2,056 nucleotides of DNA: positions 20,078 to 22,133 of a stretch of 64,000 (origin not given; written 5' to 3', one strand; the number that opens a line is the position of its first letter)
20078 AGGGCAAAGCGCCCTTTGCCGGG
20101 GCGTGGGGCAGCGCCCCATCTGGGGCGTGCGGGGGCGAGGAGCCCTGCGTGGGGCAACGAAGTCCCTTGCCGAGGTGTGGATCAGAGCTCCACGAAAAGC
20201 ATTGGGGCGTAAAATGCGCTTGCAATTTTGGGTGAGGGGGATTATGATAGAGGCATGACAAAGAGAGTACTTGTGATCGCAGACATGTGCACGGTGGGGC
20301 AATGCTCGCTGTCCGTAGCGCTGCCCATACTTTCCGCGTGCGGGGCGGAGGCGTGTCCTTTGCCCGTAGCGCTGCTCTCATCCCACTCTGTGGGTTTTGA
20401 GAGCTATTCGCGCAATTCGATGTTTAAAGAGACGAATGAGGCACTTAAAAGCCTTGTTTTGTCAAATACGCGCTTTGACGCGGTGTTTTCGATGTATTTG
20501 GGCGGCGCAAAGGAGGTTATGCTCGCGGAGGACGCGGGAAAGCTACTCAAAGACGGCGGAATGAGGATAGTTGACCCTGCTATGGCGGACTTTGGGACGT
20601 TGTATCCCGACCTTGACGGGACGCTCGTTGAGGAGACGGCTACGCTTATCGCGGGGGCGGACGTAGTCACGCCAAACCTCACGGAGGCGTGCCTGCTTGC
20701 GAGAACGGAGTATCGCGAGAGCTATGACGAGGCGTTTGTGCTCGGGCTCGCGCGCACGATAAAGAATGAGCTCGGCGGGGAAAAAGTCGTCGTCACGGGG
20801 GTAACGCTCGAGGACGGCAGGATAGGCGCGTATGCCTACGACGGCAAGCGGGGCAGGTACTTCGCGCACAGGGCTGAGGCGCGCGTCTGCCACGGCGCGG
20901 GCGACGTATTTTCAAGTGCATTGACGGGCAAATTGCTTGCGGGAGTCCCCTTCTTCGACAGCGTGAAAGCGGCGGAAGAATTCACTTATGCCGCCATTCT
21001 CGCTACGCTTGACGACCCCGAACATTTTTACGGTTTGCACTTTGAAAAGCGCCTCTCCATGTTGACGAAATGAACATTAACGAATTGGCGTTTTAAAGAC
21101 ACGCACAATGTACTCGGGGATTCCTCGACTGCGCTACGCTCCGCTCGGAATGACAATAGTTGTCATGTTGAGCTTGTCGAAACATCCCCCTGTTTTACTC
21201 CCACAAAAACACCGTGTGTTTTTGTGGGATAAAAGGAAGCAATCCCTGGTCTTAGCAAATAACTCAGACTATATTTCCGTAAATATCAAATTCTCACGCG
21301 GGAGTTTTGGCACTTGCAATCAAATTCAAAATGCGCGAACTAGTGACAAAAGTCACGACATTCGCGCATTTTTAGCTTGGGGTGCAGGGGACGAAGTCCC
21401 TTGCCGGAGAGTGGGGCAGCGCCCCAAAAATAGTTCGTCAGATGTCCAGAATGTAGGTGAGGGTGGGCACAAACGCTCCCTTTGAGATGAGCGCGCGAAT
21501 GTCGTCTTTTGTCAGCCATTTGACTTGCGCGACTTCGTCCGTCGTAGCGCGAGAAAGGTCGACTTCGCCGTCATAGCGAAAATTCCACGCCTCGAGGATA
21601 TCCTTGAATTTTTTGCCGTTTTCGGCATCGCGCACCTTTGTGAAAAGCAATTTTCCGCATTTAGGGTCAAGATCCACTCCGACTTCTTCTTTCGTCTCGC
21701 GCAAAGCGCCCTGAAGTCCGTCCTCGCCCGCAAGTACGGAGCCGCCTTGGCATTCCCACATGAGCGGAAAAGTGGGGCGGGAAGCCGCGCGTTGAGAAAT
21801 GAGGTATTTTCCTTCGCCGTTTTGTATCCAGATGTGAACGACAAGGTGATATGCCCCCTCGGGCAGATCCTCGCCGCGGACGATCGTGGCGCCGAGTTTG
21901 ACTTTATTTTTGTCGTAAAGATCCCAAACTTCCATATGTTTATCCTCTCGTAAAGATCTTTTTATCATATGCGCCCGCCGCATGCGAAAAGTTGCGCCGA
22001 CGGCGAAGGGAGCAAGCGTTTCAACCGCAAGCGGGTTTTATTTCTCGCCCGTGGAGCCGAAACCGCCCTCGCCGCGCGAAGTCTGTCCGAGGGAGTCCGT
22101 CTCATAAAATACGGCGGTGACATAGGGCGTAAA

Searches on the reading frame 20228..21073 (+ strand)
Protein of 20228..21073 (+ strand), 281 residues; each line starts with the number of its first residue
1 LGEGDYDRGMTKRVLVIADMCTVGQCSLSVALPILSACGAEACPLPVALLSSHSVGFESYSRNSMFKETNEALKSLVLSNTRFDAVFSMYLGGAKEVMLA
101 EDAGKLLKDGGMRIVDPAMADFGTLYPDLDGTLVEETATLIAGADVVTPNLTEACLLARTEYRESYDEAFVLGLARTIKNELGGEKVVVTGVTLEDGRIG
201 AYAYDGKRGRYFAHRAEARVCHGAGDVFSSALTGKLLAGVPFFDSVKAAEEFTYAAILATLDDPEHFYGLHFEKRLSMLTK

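Call 46: search_protein_families(library=pfam, proteins=[window:20228-21073:+], max_evalue=0.00001)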
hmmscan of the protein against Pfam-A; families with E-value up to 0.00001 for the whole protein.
window:20228-21073:+ (281 aa): 2 families
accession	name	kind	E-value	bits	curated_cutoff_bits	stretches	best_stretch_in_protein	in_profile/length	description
PF08543.17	Phos_pyr_kin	-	4e-17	62.9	27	1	113-261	89-236/246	Phosphomethylpyrimidine kinase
PF00294.29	PfkB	-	2.6e-07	30.7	25.8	1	133-252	173-285/302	pfkB family carbohydrate kinase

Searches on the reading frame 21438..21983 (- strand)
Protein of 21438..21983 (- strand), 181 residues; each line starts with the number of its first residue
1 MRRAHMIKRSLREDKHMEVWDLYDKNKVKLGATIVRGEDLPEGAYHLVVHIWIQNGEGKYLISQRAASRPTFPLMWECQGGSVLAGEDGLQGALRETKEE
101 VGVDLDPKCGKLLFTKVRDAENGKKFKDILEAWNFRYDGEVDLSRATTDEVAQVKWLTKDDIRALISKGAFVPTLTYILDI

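Call 47: search_protein_families(library=pfam, proteins=[window:21438-21983:-], max_evalue=0.00001)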
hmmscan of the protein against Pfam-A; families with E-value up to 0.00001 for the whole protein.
window:21438-21983:- (181 aa): 1 family
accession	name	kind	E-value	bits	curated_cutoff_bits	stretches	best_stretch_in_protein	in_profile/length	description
PF00293.34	NUDIX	-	4.8e-13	49.7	21.1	1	45-164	2-119/134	NUDIX domain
